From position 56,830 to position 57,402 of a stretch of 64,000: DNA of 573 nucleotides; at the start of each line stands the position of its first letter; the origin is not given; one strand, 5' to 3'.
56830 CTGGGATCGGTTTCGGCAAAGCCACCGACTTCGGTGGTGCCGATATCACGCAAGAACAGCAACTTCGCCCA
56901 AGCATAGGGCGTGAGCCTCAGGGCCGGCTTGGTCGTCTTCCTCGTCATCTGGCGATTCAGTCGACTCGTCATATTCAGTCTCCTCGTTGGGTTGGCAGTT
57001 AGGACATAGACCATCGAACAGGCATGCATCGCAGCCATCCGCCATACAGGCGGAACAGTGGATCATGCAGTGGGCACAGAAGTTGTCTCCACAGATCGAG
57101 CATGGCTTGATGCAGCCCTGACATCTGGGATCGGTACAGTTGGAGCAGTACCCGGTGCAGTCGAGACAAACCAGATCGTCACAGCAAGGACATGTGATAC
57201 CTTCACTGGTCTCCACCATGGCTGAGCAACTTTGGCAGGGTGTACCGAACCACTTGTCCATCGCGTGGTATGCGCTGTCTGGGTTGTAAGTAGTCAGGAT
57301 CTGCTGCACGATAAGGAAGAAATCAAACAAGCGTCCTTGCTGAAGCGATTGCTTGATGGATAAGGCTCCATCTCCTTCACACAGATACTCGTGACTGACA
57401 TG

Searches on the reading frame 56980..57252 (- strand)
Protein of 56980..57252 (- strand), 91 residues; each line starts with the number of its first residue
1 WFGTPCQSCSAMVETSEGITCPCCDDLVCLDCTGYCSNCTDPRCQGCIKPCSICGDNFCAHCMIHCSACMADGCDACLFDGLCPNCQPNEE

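Call 80: search_dna_similar(query=window:56980-57252:-, collection=phages, mode=protein, max_evalue=0.01, max_rows=20)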
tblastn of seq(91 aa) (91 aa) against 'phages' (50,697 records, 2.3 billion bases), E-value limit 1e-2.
No match.
